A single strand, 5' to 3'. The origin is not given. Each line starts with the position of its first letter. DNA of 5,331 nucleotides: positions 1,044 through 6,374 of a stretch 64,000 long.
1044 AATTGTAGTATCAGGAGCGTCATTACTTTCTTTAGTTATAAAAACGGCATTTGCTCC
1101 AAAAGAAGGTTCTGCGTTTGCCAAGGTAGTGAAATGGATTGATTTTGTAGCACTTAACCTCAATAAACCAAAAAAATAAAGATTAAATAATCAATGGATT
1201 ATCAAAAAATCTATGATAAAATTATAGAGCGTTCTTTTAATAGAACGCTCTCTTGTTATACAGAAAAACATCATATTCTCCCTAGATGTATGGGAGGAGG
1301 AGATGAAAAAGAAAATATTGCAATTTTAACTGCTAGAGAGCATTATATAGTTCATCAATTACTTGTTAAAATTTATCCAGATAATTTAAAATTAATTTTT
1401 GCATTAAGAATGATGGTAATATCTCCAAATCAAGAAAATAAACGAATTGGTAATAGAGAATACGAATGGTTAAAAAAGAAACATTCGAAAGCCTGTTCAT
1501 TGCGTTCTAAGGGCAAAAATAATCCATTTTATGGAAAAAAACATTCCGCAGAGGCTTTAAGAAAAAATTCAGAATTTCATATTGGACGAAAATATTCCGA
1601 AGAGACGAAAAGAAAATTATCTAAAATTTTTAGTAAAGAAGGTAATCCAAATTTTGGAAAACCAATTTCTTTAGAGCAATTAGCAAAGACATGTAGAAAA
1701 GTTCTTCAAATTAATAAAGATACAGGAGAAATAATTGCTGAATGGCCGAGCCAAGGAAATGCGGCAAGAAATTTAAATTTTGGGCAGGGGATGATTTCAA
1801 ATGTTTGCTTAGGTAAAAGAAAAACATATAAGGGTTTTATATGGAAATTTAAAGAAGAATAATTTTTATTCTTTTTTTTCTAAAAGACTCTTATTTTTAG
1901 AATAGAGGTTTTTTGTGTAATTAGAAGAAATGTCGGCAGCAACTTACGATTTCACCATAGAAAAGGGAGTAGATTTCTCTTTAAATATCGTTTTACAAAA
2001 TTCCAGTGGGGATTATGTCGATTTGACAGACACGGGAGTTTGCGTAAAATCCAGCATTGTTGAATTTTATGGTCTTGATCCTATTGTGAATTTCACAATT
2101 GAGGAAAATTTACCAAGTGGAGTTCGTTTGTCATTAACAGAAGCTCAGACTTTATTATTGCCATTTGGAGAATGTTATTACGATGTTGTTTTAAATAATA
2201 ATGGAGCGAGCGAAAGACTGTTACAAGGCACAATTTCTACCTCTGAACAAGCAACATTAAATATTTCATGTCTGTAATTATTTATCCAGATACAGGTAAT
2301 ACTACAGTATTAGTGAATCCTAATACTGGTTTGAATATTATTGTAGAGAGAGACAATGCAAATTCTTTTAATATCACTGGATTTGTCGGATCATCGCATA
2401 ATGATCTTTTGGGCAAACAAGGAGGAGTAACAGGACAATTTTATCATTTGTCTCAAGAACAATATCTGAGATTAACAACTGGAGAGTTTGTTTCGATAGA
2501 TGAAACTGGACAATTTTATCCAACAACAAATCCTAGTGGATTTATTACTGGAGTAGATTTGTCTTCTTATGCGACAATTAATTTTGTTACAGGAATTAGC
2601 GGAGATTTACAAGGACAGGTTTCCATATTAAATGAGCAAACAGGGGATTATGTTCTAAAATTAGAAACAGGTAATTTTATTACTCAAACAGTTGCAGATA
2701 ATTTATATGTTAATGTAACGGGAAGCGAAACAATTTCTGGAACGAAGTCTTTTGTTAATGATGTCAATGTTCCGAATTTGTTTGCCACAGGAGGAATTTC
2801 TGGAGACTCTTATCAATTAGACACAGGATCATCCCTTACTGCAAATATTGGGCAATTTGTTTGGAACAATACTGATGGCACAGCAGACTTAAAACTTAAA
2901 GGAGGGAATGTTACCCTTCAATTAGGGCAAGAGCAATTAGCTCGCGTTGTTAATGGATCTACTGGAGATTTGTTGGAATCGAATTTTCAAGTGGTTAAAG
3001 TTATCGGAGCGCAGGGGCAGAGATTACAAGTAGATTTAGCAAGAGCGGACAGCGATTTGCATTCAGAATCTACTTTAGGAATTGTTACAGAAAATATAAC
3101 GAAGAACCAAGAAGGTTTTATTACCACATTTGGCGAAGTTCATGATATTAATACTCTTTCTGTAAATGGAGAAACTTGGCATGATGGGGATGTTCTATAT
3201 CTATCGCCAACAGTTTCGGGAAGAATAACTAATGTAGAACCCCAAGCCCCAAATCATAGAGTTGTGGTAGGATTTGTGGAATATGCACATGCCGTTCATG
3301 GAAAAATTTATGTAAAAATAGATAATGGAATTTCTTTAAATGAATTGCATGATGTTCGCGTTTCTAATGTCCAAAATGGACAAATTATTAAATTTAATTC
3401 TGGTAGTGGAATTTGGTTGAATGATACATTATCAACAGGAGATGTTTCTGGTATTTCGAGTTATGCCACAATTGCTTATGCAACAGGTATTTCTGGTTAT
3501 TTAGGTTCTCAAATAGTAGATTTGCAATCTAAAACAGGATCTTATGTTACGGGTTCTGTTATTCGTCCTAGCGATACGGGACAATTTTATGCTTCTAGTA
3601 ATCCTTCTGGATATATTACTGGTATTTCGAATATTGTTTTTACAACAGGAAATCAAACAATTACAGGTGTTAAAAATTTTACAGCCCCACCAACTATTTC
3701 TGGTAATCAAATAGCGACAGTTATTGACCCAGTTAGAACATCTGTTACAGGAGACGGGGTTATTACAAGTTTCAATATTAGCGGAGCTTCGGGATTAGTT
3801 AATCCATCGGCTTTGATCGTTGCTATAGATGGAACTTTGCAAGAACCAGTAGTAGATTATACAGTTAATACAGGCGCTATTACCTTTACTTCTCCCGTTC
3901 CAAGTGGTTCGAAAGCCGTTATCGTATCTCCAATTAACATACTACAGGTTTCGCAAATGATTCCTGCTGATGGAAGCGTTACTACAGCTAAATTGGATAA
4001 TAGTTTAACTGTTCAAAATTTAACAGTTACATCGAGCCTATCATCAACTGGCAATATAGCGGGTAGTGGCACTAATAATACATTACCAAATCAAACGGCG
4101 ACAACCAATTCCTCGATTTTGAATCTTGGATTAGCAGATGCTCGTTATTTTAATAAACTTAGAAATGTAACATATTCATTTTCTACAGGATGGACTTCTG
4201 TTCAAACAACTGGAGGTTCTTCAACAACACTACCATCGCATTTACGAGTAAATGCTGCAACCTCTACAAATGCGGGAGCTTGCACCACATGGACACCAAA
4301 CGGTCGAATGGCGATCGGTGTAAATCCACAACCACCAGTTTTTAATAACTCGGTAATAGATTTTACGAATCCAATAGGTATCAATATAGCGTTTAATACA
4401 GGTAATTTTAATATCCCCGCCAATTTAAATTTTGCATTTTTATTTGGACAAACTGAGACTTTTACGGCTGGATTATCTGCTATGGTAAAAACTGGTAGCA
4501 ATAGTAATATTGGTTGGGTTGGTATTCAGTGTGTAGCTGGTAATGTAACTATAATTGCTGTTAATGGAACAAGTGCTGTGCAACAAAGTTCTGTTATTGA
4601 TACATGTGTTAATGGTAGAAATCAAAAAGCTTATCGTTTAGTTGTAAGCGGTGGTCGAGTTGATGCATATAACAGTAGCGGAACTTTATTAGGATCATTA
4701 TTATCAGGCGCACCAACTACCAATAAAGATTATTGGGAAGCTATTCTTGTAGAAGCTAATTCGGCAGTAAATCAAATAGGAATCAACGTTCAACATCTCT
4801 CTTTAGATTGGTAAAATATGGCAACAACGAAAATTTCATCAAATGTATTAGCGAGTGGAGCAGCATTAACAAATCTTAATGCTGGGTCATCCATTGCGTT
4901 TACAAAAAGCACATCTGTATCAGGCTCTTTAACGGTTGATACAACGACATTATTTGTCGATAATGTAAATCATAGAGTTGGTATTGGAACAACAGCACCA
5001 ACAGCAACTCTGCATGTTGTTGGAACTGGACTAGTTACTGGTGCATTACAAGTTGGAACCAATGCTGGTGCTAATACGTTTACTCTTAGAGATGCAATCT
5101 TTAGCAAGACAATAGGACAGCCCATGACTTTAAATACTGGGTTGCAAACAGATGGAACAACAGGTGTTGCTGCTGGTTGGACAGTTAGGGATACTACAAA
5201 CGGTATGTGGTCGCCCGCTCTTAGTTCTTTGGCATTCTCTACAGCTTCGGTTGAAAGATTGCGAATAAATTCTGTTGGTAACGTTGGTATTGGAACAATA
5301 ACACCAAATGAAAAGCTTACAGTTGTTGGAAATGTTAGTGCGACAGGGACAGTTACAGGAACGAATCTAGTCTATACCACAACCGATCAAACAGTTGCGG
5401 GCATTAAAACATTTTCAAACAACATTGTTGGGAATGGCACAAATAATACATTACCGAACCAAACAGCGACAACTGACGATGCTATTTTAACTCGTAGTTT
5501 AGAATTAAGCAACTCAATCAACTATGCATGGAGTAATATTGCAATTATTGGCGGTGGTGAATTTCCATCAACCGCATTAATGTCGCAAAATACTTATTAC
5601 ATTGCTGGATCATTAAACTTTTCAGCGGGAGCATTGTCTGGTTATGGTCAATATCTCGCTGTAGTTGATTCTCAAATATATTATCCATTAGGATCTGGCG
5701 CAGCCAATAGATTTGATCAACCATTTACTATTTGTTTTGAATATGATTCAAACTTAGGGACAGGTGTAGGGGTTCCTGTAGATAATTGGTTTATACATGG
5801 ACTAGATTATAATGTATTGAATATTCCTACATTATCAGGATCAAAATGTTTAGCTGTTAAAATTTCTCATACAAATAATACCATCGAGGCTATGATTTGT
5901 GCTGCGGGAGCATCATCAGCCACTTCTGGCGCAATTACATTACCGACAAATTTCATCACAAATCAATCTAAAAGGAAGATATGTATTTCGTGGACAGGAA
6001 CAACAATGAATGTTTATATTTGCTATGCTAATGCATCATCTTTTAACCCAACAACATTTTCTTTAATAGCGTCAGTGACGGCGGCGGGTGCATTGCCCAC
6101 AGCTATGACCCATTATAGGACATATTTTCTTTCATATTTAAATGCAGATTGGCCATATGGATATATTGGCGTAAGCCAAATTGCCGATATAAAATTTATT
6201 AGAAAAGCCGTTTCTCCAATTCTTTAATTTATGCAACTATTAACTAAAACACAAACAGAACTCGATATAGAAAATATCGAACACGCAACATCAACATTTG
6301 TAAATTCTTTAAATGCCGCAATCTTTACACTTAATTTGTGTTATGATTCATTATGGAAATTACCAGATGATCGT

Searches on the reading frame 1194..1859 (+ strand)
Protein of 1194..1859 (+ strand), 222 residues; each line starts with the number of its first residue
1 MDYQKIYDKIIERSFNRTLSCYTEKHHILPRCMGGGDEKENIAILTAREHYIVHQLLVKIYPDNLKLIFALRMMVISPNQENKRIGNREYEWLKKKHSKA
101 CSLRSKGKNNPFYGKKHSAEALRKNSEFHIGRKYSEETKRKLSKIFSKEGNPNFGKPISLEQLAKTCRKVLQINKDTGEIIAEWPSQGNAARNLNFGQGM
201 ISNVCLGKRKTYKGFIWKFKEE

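Call 18: search_protein_families(library=phrogs, proteins=[window:1194-1859:+], max_evalue=0.001)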
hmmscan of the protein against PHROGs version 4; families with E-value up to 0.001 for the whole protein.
window:1194-1859:+ (222 aa): 5 families
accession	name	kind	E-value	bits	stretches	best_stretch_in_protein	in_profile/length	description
phrog_655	-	DNA, RNA and nucleotide metabolism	6.3e-62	211.4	1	1-174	27-192/343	homing endonuclease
phrog_20162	-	DNA, RNA and nucleotide metabolism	2.2e-11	45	1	147-222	30-84/88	HNH endonuclease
phrog_10088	-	DNA, RNA and nucleotide metabolism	4.8e-11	43.5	1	1-66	1-68/331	homing endonuclease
phrog_314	-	DNA, RNA and nucleotide metabolism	6.3e-10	39.6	1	85-221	264-389/574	homing endonuclease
phrog_12434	-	DNA, RNA and nucleotide metabolism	1.5e-07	32.3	1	15-85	30-102/292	HNH endonuclease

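Call 73: find_encoding_contigs(protein=window:1194-1859:+, flank=10000, max_places=2)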
Protein window:1194-1859:+ (222 aa): 2 contigs read that carry it; 2 places shown.
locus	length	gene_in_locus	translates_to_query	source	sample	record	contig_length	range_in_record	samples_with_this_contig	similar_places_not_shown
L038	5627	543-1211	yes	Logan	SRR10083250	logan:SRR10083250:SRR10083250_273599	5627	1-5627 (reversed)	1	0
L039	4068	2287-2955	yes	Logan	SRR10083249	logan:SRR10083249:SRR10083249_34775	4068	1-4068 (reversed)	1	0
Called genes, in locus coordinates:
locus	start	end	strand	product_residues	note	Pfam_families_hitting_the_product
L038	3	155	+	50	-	?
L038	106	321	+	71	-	-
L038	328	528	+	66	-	-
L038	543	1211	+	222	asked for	PF07460:NUMOD3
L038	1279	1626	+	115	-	-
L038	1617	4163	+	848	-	-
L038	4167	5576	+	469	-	-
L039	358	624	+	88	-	-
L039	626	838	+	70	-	-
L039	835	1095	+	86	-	-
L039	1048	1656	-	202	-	-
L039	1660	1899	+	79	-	-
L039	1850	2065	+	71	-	-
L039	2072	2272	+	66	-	-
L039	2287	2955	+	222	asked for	PF07460:NUMOD3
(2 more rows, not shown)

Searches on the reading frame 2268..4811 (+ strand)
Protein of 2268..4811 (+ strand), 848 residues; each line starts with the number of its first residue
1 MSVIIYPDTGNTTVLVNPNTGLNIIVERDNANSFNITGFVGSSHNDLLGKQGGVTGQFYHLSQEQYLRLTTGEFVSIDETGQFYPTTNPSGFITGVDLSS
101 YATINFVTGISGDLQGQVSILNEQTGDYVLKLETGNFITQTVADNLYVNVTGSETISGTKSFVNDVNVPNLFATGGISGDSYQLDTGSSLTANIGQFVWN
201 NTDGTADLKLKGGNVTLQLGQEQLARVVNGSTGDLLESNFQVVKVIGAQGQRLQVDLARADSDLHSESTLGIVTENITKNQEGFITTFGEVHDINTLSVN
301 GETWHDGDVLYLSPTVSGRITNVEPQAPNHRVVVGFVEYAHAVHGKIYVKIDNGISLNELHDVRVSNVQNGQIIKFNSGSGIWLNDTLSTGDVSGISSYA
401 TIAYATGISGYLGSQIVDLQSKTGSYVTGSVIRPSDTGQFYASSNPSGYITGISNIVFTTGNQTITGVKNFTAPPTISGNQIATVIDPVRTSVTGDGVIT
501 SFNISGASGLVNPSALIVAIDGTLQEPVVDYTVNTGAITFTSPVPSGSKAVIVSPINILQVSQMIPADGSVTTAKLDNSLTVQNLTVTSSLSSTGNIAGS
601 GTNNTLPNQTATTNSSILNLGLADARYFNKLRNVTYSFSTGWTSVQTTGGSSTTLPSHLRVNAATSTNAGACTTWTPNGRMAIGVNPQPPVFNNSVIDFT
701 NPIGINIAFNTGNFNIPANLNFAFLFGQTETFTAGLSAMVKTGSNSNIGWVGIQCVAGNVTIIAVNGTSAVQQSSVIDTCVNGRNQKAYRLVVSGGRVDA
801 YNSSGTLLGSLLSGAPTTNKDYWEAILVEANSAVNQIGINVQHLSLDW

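Call 18: search_protein_families(library=phrogs, proteins=[window:2268-4811:+], max_evalue=0.001)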
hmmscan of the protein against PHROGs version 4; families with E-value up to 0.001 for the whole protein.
window:2268-4811:+ (848 aa): 1 family
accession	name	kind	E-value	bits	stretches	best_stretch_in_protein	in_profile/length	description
phrog_10512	-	head and packaging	0.00022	21.5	0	443-485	325-367/444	virion structural protein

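Call 19: search_dna_similar(query=window:2268-4811:+, collection=phages, mode=protein, max_evalue=0.00001, max_rows=12)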
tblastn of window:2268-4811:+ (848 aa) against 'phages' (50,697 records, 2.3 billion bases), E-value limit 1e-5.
Records with a match: 10; places in all: 10; records where one place covers at least 80% of the query: 0.
Best place of each record, by identity: <60% 10.
By first word of the organism name: Nitrincola 2; Caudoviricetes 2; Acinetobacter 2; Pseudomonas 1; Phage 1; Limnohabitans 1; Roseobacter 1.
By host as written in the record: - 3; Nitrincola sp. M3-16 2; Acinetobacter soli KZ-1 2; Pseudomonas aeruginosa 1; Limnohabitans sp. DCL3 1; Rhodobacteraceae bacterium FZCC0042 1.
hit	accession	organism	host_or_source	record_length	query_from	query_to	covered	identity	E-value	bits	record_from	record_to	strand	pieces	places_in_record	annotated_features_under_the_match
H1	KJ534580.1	Nitrincola phage 1M3-16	Nitrincola sp. M3-16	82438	55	477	50%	29.6%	4e-33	144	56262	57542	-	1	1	putative tail protein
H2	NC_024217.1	Nitrincola phage 1M3-16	Nitrincola sp. M3-16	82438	55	477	50%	29.6%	4e-33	144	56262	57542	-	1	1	putative tail protein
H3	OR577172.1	Pseudomonas phage Rollin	Pseudomonas aeruginosa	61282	180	423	29%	36.1%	1e-28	130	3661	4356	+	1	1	tail fiber protein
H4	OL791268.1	Phage zth2-2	-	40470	171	385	25%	38.7%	2e-36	155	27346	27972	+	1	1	record has no annotation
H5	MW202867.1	Caudoviricetes sp.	Manatee Spring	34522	180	350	20%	36.6%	2e-19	100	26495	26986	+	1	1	cerebellin-1 domain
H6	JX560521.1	Acinetobacter phage phiAC-1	Acinetobacter soli KZ-1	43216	191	350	19%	36.9%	6e-14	82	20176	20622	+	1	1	hypothetical protein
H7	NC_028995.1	Acinetobacter phage phiAC-1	Acinetobacter soli KZ-1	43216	191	350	19%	36.9%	6e-14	82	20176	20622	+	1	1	hypothetical protein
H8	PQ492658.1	Limnohabitans phage DC31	Limnohabitans sp. DCL3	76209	180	350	20%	32.4%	3e-12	77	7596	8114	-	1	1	hypothetical protein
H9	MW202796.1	Caudoviricetes sp.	Manatee Spring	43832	184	377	23%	27.0%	6e-8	63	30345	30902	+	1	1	tail fiber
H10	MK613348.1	Roseobacter phage CRP-6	Rhodobacteraceae bacterium FZCC0042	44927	195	351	19%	29.1%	2e-6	58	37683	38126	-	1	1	putative tail fiber protein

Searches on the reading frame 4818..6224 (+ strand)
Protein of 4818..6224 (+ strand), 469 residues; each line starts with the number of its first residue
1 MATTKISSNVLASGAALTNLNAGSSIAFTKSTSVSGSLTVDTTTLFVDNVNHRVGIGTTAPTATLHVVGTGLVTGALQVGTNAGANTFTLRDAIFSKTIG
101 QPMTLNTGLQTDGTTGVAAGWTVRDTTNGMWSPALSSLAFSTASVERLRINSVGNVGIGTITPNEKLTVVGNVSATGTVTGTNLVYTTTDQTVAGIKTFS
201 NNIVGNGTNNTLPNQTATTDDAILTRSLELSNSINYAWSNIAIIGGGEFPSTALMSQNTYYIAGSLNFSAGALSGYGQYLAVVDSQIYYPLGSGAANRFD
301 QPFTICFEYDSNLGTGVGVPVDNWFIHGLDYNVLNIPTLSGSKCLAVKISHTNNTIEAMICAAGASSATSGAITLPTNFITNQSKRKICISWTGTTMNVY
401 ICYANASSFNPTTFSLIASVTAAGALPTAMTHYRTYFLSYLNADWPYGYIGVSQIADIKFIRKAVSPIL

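Call 18: search_protein_families(library=phrogs, proteins=[window:4818-6224:+], max_evalue=0.001)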
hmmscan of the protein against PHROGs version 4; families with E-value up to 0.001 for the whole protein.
window:4818-6224:+ (469 aa): 5 families
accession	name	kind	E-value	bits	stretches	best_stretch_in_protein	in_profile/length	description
phrog_9942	-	tail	1.8e-09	37.1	2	111-204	142-235/1178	tail fiber protein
phrog_5906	-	unknown function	3.5e-09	37.9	1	21-73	14-62/197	-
phrog_1417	-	unknown function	3.1e-06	27.6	1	17-85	9-74/464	-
phrog_18345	-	tail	0.00014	21.3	1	52-194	442-551/956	tail fiber protein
phrog_28668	-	unknown function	0.00031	21.7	0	41-80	19-58/153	-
